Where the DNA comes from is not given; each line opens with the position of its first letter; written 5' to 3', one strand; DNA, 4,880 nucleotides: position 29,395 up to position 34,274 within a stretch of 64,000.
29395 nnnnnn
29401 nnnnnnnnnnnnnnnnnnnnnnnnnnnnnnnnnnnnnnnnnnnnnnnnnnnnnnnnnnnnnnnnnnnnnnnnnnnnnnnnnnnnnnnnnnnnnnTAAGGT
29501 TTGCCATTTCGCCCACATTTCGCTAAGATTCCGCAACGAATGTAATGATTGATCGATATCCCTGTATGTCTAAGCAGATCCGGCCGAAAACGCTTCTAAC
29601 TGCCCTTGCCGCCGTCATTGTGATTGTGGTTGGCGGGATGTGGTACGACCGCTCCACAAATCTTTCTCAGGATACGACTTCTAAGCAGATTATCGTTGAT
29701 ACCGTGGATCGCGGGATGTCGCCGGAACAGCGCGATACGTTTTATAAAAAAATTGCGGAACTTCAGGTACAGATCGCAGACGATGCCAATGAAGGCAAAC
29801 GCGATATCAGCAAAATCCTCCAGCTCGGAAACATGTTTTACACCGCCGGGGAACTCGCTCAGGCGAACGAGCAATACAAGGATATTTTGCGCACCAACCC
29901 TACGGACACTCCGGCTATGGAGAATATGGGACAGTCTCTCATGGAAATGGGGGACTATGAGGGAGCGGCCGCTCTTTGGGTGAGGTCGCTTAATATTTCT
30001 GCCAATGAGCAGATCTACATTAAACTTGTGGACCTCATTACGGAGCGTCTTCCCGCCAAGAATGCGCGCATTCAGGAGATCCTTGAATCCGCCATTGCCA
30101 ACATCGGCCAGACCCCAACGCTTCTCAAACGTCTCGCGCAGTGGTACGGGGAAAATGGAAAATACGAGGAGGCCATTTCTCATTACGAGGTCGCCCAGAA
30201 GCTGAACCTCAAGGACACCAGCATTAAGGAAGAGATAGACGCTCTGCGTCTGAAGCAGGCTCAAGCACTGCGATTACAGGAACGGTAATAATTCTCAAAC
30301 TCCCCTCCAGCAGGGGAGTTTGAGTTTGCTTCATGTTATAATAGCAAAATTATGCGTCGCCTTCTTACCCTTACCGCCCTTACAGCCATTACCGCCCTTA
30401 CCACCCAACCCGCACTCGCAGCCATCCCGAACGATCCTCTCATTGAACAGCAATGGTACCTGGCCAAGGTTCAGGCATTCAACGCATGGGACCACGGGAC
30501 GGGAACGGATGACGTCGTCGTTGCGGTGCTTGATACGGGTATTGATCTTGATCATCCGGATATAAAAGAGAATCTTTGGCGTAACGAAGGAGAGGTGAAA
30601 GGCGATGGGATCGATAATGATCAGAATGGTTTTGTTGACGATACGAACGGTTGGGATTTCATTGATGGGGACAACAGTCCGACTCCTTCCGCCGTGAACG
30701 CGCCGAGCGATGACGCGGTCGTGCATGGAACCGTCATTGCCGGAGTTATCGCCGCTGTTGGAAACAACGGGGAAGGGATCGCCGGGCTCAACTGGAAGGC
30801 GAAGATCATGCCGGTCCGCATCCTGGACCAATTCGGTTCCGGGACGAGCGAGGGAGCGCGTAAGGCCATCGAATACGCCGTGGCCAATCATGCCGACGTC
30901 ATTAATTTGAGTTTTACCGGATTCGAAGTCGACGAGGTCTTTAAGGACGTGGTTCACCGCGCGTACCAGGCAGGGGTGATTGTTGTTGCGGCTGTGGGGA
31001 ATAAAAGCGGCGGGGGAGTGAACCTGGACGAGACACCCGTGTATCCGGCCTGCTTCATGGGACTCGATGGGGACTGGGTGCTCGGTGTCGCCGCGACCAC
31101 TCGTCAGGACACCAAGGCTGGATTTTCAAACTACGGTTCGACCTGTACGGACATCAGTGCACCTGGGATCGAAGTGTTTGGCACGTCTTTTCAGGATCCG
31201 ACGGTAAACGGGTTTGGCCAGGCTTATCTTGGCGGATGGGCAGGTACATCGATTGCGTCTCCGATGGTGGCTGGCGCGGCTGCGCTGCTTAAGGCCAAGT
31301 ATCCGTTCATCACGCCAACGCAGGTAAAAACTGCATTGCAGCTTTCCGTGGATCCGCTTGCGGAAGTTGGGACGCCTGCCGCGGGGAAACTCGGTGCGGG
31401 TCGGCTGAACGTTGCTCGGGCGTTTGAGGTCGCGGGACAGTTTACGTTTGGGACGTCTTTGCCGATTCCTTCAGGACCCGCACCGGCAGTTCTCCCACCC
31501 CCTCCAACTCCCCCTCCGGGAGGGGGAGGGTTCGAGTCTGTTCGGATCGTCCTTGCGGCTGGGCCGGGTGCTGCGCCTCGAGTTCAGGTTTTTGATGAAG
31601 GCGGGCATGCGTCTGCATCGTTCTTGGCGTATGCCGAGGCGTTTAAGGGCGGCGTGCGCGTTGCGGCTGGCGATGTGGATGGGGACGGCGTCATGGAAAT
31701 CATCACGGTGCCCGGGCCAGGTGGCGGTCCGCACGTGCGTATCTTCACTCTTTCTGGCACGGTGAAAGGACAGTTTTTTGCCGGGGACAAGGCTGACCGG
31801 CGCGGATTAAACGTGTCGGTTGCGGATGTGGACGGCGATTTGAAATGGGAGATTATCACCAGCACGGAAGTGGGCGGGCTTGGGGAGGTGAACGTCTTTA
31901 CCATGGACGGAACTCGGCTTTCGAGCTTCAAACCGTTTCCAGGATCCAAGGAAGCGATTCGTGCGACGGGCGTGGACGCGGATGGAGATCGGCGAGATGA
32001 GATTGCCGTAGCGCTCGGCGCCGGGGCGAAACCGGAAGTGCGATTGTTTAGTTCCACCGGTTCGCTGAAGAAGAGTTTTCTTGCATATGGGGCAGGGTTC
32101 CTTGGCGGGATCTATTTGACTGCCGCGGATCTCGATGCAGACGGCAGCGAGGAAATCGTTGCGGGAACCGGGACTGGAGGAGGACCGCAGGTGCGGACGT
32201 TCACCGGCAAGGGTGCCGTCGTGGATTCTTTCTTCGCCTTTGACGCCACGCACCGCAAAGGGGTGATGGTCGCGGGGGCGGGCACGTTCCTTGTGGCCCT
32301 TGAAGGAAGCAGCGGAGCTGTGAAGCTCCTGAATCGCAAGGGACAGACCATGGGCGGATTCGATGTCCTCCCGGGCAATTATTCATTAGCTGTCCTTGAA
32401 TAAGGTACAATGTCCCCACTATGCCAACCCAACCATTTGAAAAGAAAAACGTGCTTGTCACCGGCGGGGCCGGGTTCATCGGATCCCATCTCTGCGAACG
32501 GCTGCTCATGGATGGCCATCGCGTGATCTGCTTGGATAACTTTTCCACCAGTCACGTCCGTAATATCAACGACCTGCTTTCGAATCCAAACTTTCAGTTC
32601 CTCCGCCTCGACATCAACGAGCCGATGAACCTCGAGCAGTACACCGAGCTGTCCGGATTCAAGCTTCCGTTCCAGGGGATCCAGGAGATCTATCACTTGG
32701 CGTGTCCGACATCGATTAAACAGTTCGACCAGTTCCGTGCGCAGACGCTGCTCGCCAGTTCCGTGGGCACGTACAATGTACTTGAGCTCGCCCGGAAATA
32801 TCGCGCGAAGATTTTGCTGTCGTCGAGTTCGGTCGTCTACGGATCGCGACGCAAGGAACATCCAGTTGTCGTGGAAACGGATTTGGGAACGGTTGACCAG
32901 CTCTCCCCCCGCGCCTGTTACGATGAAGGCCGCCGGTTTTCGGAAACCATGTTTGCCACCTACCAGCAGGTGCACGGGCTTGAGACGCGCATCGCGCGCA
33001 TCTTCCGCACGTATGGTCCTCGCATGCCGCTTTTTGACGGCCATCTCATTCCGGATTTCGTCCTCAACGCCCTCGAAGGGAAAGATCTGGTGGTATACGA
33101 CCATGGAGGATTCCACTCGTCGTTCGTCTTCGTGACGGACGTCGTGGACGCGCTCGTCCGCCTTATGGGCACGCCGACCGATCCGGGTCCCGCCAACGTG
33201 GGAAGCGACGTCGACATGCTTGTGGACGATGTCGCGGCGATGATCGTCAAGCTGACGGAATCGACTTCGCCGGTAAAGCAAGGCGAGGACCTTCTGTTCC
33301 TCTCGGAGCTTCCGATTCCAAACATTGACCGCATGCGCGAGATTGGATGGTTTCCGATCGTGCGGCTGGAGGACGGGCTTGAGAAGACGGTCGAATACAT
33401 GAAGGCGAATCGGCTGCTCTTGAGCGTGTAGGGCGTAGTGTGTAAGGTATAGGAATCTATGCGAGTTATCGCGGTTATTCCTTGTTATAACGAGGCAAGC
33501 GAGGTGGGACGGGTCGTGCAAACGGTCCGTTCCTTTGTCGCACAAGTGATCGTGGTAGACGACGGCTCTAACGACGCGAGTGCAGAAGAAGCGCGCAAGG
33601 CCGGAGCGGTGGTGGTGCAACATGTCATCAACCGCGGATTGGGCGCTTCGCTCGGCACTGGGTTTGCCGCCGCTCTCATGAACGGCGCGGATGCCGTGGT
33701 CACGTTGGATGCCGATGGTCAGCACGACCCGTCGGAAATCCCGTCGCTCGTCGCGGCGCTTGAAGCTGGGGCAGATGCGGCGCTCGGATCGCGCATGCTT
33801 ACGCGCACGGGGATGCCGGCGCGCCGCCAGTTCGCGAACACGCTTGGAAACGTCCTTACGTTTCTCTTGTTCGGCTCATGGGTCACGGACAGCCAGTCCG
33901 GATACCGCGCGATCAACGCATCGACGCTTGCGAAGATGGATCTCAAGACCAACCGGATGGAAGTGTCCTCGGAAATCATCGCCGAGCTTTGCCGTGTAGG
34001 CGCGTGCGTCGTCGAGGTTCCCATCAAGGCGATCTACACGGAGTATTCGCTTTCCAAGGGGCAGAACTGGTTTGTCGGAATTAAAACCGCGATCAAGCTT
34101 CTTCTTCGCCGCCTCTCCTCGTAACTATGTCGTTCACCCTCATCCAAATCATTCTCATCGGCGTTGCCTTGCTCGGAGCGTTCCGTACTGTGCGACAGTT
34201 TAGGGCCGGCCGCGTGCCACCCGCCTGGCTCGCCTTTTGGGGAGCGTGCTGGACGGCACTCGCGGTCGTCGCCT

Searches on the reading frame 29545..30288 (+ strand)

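Call 72: search_protein_families(library=pfam, proteins=[window:29545-30288:+], max_evalue=0.0001)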
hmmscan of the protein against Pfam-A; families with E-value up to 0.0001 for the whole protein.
window:29545-30288:+ (247 aa): 12 families
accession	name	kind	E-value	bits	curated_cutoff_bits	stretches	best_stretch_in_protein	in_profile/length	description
PF07719.23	TPR_2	-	2.3e-13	49.6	27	0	193-221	3-31/34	Tetratricopeptide repeat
PF13424.12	TPR_12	-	2.4e-09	37.7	30.1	0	190-218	44-72/77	Tetratricopeptide repeat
PF13428.12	TPR_14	-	3.8e-09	36.8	23.5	0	92-130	5-43/44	Tetratricopeptide repeat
PF00515.34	TPR_1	-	3.8e-08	33.3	27.8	0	194-221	4-31/34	Tetratricopeptide repeat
PF14559.12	TPR_19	-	7e-08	33.1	25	1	101-144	4-47/68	Tetratricopeptide repeat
PF13414.12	TPR_11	-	1.1e-07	31.9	26.8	0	95-136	1-42/42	TPR repeat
PF23914.1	TPR_CcmH_CycH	-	9.7e-07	29.2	42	0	102-151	101-150/158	Cytochrome c-type biogenesis protein H TPR domain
PF13176.12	TPR_7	-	4e-06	26.9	27.9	0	194-222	2-32/36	Tetratricopeptide repeat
PF13432.12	TPR_16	-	6.6e-06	26.9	32.7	0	92-147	1-55/65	Tetratricopeptide repeat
PF13181.12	TPR_8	-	3.7e-05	24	25.7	0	197-222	7-32/34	Tetratricopeptide repeat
PF13374.12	TPR_10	-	4.2e-05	23.8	27.5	0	124-151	4-31/42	Tetratricopeptide repeat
PF13174.12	TPR_6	-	5.8e-05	23.9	26.3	0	196-217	5-26/33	Tetratricopeptide repeat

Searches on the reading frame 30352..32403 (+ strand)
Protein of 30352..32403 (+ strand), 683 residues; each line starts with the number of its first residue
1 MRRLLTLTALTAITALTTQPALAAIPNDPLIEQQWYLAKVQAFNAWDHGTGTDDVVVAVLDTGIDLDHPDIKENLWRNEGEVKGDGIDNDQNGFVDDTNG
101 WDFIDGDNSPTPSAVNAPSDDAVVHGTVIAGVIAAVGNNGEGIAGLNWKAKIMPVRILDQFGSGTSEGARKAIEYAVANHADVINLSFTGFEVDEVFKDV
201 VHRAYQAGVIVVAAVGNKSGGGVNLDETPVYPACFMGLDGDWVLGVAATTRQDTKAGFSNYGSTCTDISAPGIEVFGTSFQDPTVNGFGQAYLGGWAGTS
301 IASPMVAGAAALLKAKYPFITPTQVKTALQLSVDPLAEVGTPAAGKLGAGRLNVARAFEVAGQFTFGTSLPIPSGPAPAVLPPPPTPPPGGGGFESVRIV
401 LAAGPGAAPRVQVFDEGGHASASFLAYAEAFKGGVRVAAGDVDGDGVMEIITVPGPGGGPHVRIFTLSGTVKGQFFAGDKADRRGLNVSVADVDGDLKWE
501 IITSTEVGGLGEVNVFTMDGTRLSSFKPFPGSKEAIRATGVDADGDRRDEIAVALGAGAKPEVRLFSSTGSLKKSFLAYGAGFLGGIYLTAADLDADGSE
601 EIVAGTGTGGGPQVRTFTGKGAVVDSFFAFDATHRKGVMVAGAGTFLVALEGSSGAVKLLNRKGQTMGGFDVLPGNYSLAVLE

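Call 19: search_protein_families(library=pfam, proteins=[window:30352-32403:+], max_evalue=0.00001)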
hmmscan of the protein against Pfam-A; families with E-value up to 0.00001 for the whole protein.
window:30352-32403:+ (683 aa): 2 families
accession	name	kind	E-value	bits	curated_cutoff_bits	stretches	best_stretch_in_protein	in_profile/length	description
PF00082.27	Peptidase_S8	-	3.9e-52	177.8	21.8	1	53-333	2-273/288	Subtilase family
PF13517.12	FG-GAP_3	-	4.9e-09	37.1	26.9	0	542-603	1-60/61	FG-GAP-like repeat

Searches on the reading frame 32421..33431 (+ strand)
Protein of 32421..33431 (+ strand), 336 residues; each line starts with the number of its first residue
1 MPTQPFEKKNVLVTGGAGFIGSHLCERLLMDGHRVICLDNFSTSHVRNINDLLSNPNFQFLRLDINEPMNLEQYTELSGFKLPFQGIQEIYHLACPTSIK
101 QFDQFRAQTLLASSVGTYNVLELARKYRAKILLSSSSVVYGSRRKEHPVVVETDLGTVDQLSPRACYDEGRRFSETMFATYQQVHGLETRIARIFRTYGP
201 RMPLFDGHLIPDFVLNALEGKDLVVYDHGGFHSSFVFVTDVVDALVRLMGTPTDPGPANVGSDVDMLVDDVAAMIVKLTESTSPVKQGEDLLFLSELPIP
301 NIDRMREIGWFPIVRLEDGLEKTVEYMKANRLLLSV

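Call 19: search_protein_families(library=pfam, proteins=[window:32421-33431:+], max_evalue=0.00001)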
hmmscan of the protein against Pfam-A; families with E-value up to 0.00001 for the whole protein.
window:32421-33431:+ (336 aa): 5 families
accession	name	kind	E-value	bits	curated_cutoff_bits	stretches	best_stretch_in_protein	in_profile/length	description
PF01370.27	Epimerase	-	2.3e-40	139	20.9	1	11-260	1-239/240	NAD dependent epimerase/dehydratase family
PF16363.11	GDP_Man_Dehyd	-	4.8e-36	125.3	27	1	12-251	1-239/332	GDP-mannose 4,6 dehydratase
PF01073.25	3Beta_HSD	-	2.7e-10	40.2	22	1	12-245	1-225/280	3-beta hydroxysteroid dehydrogenase/isomerase family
PF07993.18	NAD_binding_4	-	4.2e-07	29.8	20.1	0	13-38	1-29/258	Male sterility protein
PF02719.21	Polysacc_synt_2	-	4.1e-06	26.6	20.2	1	11-132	1-123/293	Polysaccharide biosynthesis protein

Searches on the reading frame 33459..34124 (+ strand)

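Call 72: search_protein_families(library=pfam, proteins=[window:33459-34124:+], max_evalue=0.0001)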
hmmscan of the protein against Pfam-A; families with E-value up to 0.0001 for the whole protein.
window:33459-34124:+ (221 aa): 1 family
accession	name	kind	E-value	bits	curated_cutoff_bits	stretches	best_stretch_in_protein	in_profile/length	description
PF00535.33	Glycos_transf_2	-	2.6e-23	83.2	23.3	1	6-124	3-127/168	Glycosyl transferase family 2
